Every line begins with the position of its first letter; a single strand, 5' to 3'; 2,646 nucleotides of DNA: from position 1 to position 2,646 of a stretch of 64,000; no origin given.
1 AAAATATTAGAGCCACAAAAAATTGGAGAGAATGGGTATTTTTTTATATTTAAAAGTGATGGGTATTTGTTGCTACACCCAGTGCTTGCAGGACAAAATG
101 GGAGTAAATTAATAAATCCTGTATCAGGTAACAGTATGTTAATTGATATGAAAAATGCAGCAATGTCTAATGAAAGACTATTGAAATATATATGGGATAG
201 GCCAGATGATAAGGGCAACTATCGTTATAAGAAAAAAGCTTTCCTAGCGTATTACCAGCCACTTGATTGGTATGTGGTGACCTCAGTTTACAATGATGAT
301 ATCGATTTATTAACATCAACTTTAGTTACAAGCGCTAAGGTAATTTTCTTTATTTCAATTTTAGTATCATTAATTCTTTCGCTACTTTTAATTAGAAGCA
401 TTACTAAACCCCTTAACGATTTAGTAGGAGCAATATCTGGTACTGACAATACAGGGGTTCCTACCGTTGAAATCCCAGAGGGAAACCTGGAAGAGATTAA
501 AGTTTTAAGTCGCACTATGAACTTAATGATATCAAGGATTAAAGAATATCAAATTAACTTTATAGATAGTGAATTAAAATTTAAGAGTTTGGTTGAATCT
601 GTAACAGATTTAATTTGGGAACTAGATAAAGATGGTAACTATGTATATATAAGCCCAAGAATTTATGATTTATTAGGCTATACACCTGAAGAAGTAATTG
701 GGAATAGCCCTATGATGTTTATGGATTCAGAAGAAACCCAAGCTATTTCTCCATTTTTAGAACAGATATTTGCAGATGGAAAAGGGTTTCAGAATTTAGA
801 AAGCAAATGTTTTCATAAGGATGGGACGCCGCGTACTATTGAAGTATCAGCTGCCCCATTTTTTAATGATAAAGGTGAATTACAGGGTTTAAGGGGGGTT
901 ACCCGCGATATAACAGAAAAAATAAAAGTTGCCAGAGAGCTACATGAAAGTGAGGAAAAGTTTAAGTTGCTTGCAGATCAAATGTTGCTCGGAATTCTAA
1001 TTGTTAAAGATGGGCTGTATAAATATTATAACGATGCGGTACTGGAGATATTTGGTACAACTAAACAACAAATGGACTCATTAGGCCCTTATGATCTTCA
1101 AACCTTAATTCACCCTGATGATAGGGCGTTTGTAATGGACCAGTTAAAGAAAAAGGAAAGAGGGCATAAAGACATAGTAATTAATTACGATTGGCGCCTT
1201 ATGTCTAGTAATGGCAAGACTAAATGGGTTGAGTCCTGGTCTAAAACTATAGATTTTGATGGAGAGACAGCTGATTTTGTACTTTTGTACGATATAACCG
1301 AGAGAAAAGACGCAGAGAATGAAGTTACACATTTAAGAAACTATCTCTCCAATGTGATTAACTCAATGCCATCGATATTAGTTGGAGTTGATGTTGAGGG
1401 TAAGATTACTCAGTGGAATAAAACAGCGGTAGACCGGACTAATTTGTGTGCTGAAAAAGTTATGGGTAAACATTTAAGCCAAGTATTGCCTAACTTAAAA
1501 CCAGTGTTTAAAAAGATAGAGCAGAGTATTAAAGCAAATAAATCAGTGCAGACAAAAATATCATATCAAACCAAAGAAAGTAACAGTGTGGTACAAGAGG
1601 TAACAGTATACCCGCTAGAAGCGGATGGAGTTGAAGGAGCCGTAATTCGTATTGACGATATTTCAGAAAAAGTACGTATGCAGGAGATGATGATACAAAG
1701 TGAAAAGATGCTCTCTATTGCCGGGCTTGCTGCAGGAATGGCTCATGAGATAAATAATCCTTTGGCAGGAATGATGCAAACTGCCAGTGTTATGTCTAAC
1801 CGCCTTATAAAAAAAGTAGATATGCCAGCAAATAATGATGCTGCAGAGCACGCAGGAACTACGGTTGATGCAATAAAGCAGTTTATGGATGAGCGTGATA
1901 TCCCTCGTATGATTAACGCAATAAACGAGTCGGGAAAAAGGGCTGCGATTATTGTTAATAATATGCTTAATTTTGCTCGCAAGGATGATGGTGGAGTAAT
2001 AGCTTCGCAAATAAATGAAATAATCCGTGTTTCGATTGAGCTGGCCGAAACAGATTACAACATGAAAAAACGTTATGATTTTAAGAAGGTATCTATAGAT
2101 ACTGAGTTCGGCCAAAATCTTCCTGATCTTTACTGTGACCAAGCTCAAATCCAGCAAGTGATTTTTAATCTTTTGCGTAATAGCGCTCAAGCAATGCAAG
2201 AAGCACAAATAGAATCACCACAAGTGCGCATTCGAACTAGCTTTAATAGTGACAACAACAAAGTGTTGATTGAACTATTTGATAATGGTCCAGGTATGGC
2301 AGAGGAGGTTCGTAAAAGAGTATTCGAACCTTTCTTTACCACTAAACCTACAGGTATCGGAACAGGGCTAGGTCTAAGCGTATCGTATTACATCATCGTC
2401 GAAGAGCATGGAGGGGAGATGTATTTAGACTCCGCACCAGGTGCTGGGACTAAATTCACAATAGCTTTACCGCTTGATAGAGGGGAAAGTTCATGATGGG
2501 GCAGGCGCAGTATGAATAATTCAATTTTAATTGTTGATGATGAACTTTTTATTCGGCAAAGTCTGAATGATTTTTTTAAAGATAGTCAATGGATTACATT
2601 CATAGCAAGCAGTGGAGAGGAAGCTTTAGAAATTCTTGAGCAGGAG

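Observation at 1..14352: Island of four paralogous PAS kinases, two bare receivers, a MEDS-like protein, two orphan PBPs and a receiver-kinase hybrid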

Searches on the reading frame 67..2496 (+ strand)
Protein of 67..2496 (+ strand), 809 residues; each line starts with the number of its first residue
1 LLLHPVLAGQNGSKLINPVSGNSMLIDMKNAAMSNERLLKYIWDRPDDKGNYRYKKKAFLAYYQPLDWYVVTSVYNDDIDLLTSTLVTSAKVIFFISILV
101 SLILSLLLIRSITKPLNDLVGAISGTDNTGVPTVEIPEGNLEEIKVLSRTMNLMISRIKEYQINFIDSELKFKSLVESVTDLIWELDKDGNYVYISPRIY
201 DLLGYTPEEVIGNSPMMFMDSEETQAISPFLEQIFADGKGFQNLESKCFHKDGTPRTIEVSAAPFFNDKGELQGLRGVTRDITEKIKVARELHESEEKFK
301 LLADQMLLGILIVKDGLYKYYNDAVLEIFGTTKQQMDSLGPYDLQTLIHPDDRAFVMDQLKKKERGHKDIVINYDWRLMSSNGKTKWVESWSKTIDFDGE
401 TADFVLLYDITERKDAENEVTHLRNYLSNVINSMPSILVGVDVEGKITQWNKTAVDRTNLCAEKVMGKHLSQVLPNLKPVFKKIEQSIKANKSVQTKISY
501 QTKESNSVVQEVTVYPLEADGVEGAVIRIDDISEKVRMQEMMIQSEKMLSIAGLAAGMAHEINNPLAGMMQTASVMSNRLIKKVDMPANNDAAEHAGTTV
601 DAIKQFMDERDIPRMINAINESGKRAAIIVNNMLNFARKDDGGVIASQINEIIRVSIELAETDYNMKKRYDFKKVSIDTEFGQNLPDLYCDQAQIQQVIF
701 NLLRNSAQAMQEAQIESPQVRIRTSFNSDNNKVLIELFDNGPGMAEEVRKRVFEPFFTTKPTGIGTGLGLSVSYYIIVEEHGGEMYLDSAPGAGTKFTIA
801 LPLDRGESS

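Call 3: search_protein_families(library=pfam, proteins=[window:67-2496:+], max_evalue=0.01)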
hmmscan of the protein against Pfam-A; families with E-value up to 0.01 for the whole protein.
window:67-2496:+ (809 aa): 11 families
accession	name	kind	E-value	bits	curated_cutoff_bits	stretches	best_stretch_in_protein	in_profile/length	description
PF13426.13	PAS_9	-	8.2e-36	122.8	27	3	182-284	3-103/103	PAS domain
PF00989.32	PAS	-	2.1e-29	102.3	22.6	2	172-282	3-113/113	PAS fold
PF08448.16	PAS_4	-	9e-25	87.5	23.1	2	176-285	1-108/110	PAS fold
PF02518.31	HATPase_c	-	2.1e-24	86.5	26.4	1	691-804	2-110/111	Histidine kinase-, DNA gyrase B-, and HSP90-like ATPase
PF08447.18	PAS_3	-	2.2e-24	86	25.6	2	193-278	2-88/89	PAS fold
PF13188.13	PAS_8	-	4.2e-14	52.3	21.8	2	297-348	1-50/65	PAS domain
PF00512.31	HisKA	-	1.2e-09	38.5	26.9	1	554-642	5-66/66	His Kinase A (phospho-acceptor) domain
PF17200.10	sCache_2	-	3.3e-08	34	25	1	1-80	66-146/155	Single Cache domain 2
PF08269.17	dCache_2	-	9.9e-08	31.9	26.5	1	3-80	220-298/298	Cache domain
PF17201.10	Cache_3-Cache_2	-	7.2e-06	25.9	27.7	1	1-85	219-295/299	Cache 3/Cache 2 fusion domain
PF13596.12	PAS_10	-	0.0096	17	22.1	0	427-532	1-105/106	PAS domain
